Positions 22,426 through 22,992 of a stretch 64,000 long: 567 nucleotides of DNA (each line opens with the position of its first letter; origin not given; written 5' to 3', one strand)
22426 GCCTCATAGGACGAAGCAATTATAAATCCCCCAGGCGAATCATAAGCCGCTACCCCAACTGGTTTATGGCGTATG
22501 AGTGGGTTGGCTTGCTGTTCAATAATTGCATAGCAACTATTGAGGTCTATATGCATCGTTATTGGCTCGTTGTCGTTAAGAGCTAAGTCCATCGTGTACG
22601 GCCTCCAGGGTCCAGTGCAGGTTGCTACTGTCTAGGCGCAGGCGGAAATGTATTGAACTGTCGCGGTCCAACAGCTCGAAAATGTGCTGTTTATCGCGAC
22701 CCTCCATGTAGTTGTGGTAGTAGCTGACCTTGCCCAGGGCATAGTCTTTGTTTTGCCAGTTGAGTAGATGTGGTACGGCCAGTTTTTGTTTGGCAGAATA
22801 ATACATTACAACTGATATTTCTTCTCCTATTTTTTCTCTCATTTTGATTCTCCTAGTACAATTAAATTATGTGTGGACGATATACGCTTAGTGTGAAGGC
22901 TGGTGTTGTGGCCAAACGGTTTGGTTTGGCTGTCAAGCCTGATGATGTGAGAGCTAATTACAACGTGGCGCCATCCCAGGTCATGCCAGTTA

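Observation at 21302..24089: Apparently higher-GC damage-tolerance island (Y-family polymerase, SRAP, two small ORFs) wedged upstream of purH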

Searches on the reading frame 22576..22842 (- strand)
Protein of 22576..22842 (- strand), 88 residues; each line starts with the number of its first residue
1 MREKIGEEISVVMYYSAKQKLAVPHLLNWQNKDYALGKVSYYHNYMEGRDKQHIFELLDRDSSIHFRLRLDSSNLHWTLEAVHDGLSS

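Call 3: search_protein_families(library=pfam, proteins=[window:22576-22842:-], max_evalue=1)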
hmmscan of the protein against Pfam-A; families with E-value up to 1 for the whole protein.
window:22576-22842:- (88 aa): 0 families

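Call 8: find_homologous_proteins(query=window:22576-22842:-, max_evalue=0.01)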
Query window:22576-22842:- (88 aa): 267 proteins with E <= 0.01 among 268 candidates; the best 120 are listed.
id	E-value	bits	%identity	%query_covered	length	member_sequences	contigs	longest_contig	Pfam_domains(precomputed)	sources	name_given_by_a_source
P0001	5.9e-49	182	92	100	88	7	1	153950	-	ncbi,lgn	-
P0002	7.7e-45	168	83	100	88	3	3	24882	-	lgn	-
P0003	1.3e-44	168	85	100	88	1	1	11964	-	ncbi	-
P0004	1.4e-43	164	81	100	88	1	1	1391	-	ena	-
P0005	2.9e-43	163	82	100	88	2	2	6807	-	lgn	-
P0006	6.9e-43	162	77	100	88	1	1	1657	-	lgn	-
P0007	1.1e-42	161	81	100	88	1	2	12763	-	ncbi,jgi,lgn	-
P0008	1.5e-42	161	79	99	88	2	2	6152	-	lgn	-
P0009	1.9e-42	161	77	100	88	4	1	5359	-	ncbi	-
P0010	2.1e-42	161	81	100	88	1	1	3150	-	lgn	-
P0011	1.2e-41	158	78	99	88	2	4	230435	-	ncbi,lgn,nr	ncbi:MAG TPA: hypothetical protein VLF79_00335 [Candidatus Saccharimonadales bacterium]|nr:hypotheti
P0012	2.4e-41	157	76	99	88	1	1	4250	-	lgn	-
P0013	2.7e-41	157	77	100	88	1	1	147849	-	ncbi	-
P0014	3.1e-41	157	78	100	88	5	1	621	-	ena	-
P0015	5.7e-41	156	79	99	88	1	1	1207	-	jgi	jgi:hypothetical protein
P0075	9.7e-38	146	70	99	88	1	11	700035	-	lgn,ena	-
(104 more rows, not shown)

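Call 10: find_encoding_contigs(protein=P0001, flank=10000, max_places=3)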
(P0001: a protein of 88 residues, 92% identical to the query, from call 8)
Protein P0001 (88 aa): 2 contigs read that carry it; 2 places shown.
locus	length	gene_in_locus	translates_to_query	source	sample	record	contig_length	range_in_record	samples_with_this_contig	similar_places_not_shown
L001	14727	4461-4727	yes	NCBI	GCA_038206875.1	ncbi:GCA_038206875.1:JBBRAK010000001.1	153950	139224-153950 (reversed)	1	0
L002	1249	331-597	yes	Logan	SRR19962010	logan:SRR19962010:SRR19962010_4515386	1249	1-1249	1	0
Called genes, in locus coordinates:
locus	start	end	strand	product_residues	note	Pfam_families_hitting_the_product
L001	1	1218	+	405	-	?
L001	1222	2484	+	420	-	PF11258:DUF3048, PF17479:DUF3048_C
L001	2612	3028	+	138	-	PF00072:Response_reg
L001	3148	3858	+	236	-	PF01487:DHquinase_I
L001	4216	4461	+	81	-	-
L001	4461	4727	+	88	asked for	-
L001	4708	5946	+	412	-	PF00817:IMS, PF11799:IMS_C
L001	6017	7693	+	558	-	PF02142:MGS, PF01808:AICARFT_IMPCHas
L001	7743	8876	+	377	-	PF00586:AIRS, PF02769:AIRS_C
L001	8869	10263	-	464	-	PF00206:Lyase_1, PF08328:ASL_C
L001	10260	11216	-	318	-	PF01259:SAICAR_synt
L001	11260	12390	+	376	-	PF02826:2-Hacid_dh_C (weak), PF22660:RS_preATP-grasp-like, PF02222:ATP-grasp, PF17769:PurK_C, PF21244:PurT_C (weak)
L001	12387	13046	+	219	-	PF00702:Hydrolase, PF13419:HAD_2, PF13242:Hydrolase_like (weak)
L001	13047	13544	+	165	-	PF00731:AIRC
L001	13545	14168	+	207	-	PF04961:FTCD_C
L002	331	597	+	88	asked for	-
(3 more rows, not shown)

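Call 11: find_encoding_contigs(protein=P0075, flank=10000, max_places=3)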
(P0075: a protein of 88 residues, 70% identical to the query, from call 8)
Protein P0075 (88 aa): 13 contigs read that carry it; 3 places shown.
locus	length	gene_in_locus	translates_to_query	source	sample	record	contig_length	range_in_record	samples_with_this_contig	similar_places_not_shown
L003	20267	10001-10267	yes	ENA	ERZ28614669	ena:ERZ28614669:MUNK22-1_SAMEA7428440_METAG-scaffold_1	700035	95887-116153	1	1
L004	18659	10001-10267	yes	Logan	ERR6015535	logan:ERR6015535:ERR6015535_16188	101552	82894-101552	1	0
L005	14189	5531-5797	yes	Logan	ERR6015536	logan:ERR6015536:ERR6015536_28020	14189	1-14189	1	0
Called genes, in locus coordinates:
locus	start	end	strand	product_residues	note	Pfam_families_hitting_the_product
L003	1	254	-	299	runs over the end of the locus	PF02481:DNA_processg_A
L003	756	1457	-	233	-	PF01996:F420_ligase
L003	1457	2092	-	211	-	PF01195:Pept_tRNA_hydro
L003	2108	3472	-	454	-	PF00009:GTP_EFTU (weak), PF01926:MMR_HSR1, PF02421:FeoB_N, PF04548:AIG1, PF00009:GTP_EFTU (weak), PF01926:MMR_HSR1, PF02421:FeoB_N, PF14714:KH_dom-like, +6 more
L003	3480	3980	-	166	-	-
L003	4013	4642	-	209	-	PF00849:PseudoU_synth_2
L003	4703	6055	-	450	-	PF00072:Response_reg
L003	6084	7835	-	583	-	PF00989:PAS, PF08448:PAS_4 (weak), PF12860:PAS_7, PF13188:PAS_8 (faint), PF13426:PAS_9, PF00512:HisKA, PF02518:HATPase_c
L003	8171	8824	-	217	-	-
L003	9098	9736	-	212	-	PF02586:SRAP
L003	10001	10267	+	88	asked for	-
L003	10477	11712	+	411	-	PF00817:IMS, PF11799:IMS_C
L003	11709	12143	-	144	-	PF00072:Response_reg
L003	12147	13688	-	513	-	PF00989:PAS (weak), PF13188:PAS_8 (weak), PF00512:HisKA, PF02518:HATPase_c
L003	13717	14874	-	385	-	PF11258:DUF3048, PF17479:DUF3048_C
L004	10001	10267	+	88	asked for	-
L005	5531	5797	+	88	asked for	-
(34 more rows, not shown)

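Call 14: find_related_loci(query=A1, collection=genome_contigs, flank=8000)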
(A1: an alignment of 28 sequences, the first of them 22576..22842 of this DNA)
Query A1 (88 aa) in genome_contigs; peptide patterns used: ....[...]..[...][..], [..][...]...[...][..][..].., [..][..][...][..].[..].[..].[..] (x = any residue, [..] = any of these).
128 stretches matched a pattern; 60 encode a relative of the query (tblastn E <= 1e-3); 60 distinct loci.
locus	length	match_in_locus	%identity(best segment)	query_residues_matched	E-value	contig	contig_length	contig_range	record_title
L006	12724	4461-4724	92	1-88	2e-53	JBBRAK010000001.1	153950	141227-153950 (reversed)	MAG: Candidatus Saccharimonadales bacterium isolate Co_metawrap_2292 Cmw_2292_k141_1124525_length_153950_cov_12.9997, wh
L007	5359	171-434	77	1-88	2e-46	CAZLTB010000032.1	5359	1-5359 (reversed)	MAG TPA_asm: uncultured Candidatus Saccharibacteria bacterium isolate SRP200132_co1_495 genome assembly, contig: NODE_29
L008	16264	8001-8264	77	1-88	6e-46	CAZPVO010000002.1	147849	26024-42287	MAG TPA_asm: uncultured Candidatus Saccharibacteria bacterium isolate SRP200132_co1_123 genome assembly, contig: NODE_92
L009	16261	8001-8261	78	1-87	8e-46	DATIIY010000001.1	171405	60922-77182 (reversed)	MAG TPA_asm: Candidatus Saccharimonadales bacterium isolate SMAG_U15677 k141_530645, whole genome shotgun sequence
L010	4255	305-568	74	1-88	6e-44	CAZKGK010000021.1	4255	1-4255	MAG TPA_asm: uncultured Candidatus Saccharibacteria bacterium isolate SRP200132_co1_660 genome assembly, contig: NODE_42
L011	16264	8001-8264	70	1-88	6e-43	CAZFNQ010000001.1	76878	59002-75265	MAG TPA_asm: uncultured Candidatus Saccharibacteria bacterium isolate SRP200132_co1_509 genome assembly, contig: NODE_41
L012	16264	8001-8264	68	1-88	1e-42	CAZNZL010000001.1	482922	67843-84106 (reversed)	MAG TPA_asm: uncultured Candidatus Saccharibacteria bacterium isolate SRP144015_co1_12 genome assembly, contig: NODE_4_l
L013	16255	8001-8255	74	1-85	8e-43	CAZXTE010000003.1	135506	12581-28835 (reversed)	MAG TPA_asm: uncultured Candidatus Saccharibacteria bacterium isolate SRP173033_co2_103 genome assembly, contig: NODE_41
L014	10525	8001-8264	70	1-88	1e-42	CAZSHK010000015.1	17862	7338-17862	MAG TPA_asm: uncultured Candidatus Saccharibacteria bacterium isolate SRP200132_co1_696 genome assembly, contig: NODE_54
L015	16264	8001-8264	73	1-88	2e-42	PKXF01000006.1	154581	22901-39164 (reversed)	MAG: Candidatus Saccharibacteria bacterium isolate palsa_1325 73.20120500_P26.46_contig_1598, whole genome shotgun seque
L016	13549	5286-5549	70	1-88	3e-42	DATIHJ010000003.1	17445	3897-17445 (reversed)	MAG TPA_asm: Patescibacteria group bacterium isolate SMAG_U15635 k141_424897, whole genome shotgun sequence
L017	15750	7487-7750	68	1-88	7e-42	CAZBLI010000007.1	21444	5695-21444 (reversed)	MAG TPA_asm: uncultured Candidatus Saccharibacteria bacterium isolate binchicken_co118_5 genome assembly, contig: NODE_2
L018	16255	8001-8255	74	1-85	9e-42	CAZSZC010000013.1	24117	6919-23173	MAG TPA_asm: uncultured Candidatus Saccharibacteria bacterium isolate SRP298887_co1_348 genome assembly, contig: NODE_18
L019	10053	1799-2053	72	1-85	1e-41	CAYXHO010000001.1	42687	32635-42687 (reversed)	MAG TPA_asm: uncultured Candidatus Saccharibacteria bacterium isolate SRP342105_co1_335 genome assembly, contig: NODE_10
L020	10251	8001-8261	68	1-87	2e-40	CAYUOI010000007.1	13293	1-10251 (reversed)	MAG TPA_asm: uncultured Candidatus Saccharibacteria bacterium isolate SRP200132_co1_569 genome assembly, contig: NODE_81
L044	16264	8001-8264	58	1-88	3e-33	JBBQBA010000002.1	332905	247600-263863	MAG: Candidatus Saccharimonadales bacterium isolate Co_metawrap_1413 Cmw_1413_k141_12873749_length_332905_cov_12.0000, w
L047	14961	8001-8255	60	1-85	1e-32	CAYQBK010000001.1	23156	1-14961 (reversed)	MAG TPA_asm: uncultured Candidatus Saccharibacteria bacterium isolate SRP135725_co2_491 genome assembly, contig: k141_28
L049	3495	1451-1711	56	1-87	5e-32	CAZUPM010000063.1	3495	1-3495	MAG TPA_asm: uncultured Candidatus Saccharibacteria bacterium isolate SRP226684_co1_177 genome assembly, contig: NODE_22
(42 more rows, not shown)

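Call 16: predict_structure(alignment_id=A1)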
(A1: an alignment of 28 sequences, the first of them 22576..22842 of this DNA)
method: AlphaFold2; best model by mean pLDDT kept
length: 88 residues; sequences in the alignment: 28
mean_pLDDT: 87.4   pTM: 0.75
mean pLDDT of the five models: 87.4, 86.0, 78.0, 74.9, 65.7
residues with pLDDT >= 90: 44; 70-90: 39; 50-70: 4; < 50: 1
segments of 3 or more residues with pLDDT < 50: none
pLDDT, mean of each block of 10 residues (from residue 1): 83 92 91 91 83 92 90 90 71
secondary structure, 60 per line:
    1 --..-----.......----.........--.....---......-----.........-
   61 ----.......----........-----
elements in order: E10-16 E21-29 E32-36 E40-45 E51-59 E65-71 E76-83

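Call 23: search_protein_families(library=ncbifam, proteins=[window:22576-22842:-], max_evalue=1)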
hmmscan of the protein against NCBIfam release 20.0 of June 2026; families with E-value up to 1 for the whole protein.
window:22576-22842:- (88 aa): 0 families

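Call 24: search_protein_families(library=phrogs, proteins=[window:22576-22842:-], max_evalue=1)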
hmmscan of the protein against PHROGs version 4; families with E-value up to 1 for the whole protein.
window:22576-22842:- (88 aa): 0 families

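Call 35: search_protein_representatives(alignment_id=A3)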
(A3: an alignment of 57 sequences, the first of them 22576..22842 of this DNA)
Query: 57 sequences, 84 profile positions. Proteins with E-value up to 0.001 (for the whole library): 532; up to 1e-10: 130; up to 1e-30: 0. The best 150 are listed.
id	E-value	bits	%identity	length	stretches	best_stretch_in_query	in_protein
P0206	2.4e-30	120.6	-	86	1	1-83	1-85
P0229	3.0e-26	107.5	-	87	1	1-83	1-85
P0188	1.6e-25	105.1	-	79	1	4-81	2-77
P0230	2.4e-21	91.8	-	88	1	1-82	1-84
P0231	6.2e-20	87.3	-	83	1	4-82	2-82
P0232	7.3e-20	87.0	-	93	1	4-82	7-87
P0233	7.2e-19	83.8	-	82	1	1-82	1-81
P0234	8.5e-19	83.6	-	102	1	4-82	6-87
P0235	1.2e-18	83.1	-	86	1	1-82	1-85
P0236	1.8e-18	82.5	-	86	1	4-80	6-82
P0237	2.3e-18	82.2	-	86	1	2-80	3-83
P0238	2.6e-18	82.0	-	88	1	1-83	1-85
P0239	2.9e-18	81.9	-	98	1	1-79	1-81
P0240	4.3e-18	81.4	-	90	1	2-79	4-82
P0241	4.5e-18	81.3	-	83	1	1-78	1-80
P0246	5.4e-17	77.8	-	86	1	1-83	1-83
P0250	1.0e-16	77.0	-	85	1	1-83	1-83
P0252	1.3e-16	76.7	-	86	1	1-83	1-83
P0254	2.8e-16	75.5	-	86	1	1-83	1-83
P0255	3.9e-16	75.1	-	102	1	3-81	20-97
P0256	4.1e-16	75.0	-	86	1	1-83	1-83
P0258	1.1e-15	73.6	-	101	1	4-79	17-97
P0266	5.9e-15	71.3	-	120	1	1-82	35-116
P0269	2.5e-14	69.3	-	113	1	1-83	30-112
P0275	5.9e-14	68.1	-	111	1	4-81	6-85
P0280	8.5e-14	67.6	-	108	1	7-81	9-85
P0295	2.8e-13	65.9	-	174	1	4-81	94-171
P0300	3.9e-13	65.5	-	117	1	5-80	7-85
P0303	4.9e-13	65.1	-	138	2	21-81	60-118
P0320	3.9e-12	62.3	-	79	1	4-78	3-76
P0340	2.7e-11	59.6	-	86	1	1-82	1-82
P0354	8.1e-11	58.0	-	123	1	3-83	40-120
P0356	9.4e-11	57.8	-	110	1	3-79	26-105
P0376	2.9e-10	56.3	-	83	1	1-83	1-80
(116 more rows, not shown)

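Call 38: list_cluster_members(proteins=[P0234, P0239, P0255, P0258, P0266, P0275, P0300, P0340, P0376, P0320])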
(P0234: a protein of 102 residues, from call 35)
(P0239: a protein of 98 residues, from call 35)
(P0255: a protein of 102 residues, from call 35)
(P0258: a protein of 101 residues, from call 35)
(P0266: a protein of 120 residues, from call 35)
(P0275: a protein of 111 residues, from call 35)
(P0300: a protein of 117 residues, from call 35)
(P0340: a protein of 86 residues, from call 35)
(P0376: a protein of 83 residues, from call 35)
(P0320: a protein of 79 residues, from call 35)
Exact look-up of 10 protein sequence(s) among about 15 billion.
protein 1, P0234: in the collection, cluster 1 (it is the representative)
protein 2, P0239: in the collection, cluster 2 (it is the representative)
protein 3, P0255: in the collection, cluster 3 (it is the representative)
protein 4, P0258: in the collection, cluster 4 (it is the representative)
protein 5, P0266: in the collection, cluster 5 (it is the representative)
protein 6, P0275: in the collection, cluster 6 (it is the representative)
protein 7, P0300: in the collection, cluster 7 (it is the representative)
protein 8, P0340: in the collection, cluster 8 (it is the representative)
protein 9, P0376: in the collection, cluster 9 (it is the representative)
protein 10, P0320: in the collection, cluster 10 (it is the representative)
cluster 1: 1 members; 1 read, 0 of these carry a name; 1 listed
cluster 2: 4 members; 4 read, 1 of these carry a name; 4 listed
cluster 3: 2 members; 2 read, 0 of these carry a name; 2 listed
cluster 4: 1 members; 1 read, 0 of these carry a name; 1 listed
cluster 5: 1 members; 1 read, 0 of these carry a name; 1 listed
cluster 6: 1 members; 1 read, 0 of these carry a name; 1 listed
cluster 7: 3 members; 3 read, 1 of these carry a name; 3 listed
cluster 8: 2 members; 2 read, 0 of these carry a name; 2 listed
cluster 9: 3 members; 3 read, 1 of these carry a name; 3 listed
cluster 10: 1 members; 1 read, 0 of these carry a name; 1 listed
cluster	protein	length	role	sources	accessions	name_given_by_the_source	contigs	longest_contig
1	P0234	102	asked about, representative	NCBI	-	-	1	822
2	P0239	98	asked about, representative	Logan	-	-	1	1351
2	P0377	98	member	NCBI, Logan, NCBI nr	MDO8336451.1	MAG: hypothetical protein Q7T74_06775 [Candidatus Saccharibacteria bacterium] | hypothetical protein [Candidatus Saccharibacteria bacterium]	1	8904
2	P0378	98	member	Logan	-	-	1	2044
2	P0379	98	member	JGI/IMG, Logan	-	-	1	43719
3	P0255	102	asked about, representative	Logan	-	-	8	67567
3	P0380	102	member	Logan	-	-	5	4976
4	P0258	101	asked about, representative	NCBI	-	-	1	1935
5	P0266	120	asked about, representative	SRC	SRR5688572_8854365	-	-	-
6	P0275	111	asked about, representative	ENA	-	-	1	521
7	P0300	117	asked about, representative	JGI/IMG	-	hypothetical protein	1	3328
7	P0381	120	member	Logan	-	-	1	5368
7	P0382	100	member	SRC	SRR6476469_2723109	-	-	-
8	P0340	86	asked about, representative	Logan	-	-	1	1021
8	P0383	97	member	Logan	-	-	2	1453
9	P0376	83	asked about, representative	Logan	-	-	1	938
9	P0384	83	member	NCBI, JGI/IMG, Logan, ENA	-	hypothetical protein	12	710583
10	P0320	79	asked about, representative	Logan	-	-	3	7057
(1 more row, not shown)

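Call 39: find_encoding_contigs(protein=P0255, flank=5000, max_places=2)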
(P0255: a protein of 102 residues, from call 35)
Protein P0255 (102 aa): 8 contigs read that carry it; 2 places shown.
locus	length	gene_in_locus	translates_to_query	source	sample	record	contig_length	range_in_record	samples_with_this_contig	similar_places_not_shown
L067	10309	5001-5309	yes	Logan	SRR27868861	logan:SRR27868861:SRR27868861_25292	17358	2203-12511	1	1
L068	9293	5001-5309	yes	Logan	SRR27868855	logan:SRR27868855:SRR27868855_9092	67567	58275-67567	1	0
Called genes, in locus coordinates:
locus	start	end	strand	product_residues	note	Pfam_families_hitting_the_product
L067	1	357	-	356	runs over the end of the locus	PF00266:Aminotran_5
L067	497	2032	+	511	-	-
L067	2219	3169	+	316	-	PF01551:Peptidase_M23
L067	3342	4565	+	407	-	PF00389:2-Hacid_dh, PF02826:2-Hacid_dh_C, PF22629:ACT_AHAS_ss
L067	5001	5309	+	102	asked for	-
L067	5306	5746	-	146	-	-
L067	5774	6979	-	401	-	PF01306:LacY_symp (weak), PF07690:MFS_1, PF12832:MFS_1_like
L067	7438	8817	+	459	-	PF02687:FtsX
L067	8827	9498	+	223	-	PF00005:ABC_tran, PF02463:SMC_N (faint), PF13175:AAA_15 (faint), PF13304:AAA_21 (faint)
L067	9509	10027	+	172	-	-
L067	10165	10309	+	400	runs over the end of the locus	PF03816:LytR_cpsA_psr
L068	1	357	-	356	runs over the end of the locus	PF00266:Aminotran_5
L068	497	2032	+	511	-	-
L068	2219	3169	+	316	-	PF01551:Peptidase_M23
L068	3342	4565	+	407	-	PF00389:2-Hacid_dh, PF02826:2-Hacid_dh_C, PF22629:ACT_AHAS_ss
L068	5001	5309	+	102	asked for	-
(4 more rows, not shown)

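Call 40: find_encoding_contigs(protein=P0384, flank=5000, max_places=2)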
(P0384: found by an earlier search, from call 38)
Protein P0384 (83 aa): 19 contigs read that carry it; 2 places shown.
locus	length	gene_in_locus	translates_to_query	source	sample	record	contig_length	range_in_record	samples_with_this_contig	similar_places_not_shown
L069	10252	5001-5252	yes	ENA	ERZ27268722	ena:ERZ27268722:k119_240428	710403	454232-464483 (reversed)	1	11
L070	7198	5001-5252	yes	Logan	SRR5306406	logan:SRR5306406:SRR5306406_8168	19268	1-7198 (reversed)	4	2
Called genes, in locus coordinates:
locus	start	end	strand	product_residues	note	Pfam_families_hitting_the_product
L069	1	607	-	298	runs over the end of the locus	PF01435:Peptidase_M48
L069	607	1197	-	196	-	PF04011:LemA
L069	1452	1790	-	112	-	PF00076:RRM_1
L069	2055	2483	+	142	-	PF07883:Cupin_2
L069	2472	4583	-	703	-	-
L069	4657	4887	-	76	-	-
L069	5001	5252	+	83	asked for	-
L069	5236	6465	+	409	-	PF00817:IMS, PF11799:IMS_C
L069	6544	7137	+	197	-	PF23457:LysM2_NFP (faint), PF01476:LysM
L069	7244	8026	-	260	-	PF12705:PDDEXK_1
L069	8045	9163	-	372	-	PF09903:DUF2130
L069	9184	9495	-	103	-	-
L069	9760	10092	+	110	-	PF28474:DUF8412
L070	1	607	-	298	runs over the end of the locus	PF01435:Peptidase_M48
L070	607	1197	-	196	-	PF04011:LemA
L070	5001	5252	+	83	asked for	-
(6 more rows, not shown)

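Call 50: search_protein_families(library=pfam, alignment_id=A4, max_evalue=1)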
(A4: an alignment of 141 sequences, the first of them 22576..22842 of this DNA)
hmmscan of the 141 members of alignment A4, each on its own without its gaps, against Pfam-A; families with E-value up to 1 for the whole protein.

A. member 1, window:22576-22842:- (88 aa): 0 families

B. families by the number of members that match (of 141 scanned): 44 families (the first 25 are shown)
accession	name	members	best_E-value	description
PF20114.4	DUF6504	28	0.0004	Domain of unknown function (DUF6504)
PF21129.3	TibC_1st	4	0.0039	Glycosyltransferase TibC, N-terminal domain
PF01233.25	NMT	3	0.031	Myristoyl-CoA:protein N-myristoyltransferase, N-terminal domain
PF05979.17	DUF896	2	0.048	Bacterial protein of unknown function (DUF896)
PF03307.20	Adeno_E3_15_3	1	0.008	Adenovirus 15.3kD protein in E3 region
PF21103.3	PH1_SSRP1-like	1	0.012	SSRP1 PH domain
PF08207.18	EFP_N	1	0.014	Elongation factor P (EF-P) KOW-like domain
PF01336.31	tRNA_anti-codon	1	0.014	OB-fold nucleic acid binding domain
PF16161.11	DUF4867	1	0.016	Domain of unknown function (DUF4867)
PF16217.10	M64_N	1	0.017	Peptidase M64 N-terminus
PF19260.4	DUF5903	1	0.022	Family of unknown function (DUF5903)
PF19039.6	ASK_PH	1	0.022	ASK kinase PH domain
PF09148.16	DUF1934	1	0.024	Domain of unknown function (DUF1934)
PF10985.13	DUF2805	1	0.027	Protein of unknown function (DUF2805)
PF15766.10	DUF4695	1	0.029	Domain of unknown function (DUF4695)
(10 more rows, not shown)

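Call 51: search_solved_structures(query=A4, max_evalue=10, show_alignments=2)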
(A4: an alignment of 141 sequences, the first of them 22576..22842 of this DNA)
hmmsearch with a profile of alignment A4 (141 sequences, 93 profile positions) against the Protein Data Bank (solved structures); distinct sequences matched with E-value up to 10: 3.
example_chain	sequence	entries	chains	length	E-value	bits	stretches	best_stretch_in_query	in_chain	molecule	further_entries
5xfm_A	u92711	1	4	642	0.061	16.5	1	32-71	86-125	Alpha-glucosidase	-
2uvk_A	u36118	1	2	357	1.8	11.8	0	64-84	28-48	YJHT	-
8hbs_A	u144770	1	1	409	2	11.7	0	57-85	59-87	Glycylpeptide N-tetradecanoyltransferase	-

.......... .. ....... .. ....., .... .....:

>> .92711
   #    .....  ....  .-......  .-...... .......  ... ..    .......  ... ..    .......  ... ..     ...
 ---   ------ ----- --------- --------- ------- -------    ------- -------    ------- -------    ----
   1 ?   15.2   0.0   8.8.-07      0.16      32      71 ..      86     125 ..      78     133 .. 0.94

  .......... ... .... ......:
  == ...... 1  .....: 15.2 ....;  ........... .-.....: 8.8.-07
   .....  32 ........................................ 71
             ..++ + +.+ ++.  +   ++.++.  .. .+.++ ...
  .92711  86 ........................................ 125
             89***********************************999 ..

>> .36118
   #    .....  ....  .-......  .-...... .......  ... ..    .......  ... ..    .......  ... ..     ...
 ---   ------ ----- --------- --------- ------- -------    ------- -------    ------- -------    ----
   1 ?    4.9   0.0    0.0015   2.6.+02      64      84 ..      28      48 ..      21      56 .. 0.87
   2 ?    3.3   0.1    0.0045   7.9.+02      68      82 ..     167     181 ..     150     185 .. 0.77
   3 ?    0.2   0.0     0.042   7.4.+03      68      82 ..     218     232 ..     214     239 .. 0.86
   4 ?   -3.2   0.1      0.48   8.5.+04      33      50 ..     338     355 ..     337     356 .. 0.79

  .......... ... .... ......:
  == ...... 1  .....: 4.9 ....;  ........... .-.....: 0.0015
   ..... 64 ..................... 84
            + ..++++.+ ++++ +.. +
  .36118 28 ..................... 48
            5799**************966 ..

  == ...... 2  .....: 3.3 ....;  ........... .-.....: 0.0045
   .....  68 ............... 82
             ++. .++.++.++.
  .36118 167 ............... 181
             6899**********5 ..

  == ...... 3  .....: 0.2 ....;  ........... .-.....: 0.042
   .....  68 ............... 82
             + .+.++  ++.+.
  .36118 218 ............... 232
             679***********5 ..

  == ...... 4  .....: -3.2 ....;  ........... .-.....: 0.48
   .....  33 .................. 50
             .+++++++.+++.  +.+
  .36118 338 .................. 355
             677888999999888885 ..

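Call 52: search_protein_families(library=pfam, proteins=[P0234, P0300, P0356, P0275, P0280, P0258, P0255, P0320, P0303, P0295], max_evalue=1)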
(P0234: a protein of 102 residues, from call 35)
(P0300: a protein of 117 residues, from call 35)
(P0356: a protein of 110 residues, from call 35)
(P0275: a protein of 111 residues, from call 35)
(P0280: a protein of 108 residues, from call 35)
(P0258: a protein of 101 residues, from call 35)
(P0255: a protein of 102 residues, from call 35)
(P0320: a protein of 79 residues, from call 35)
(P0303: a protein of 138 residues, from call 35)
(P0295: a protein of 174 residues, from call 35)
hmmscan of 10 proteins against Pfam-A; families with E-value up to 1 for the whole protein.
P0234 (102 aa): 0 families

P0300 (117 aa): 0 families

P0356 (110 aa): 0 families

P0275 (111 aa): 1 family
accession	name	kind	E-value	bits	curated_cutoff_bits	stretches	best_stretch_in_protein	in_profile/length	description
PF01233.25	NMT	-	0.12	12.7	25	1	54-84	40-70/160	Myristoyl-CoA:protein N-myristoyltransferase, N-terminal domain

P0280 (108 aa): 1 family
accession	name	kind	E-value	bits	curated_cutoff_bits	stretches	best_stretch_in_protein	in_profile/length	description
PF01233.25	NMT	-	0.14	12.5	25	1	55-91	41-77/160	Myristoyl-CoA:protein N-myristoyltransferase, N-terminal domain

P0258 (101 aa): 0 families

P0255 (102 aa): 0 families

P0320 (79 aa): 0 families

P0303 (138 aa): 0 families

P0295 (174 aa): 1 family
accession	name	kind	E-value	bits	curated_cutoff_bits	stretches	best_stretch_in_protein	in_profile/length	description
PF04945.19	YHS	-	0.037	14.5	30.3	1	110-126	10-27/47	YHS domain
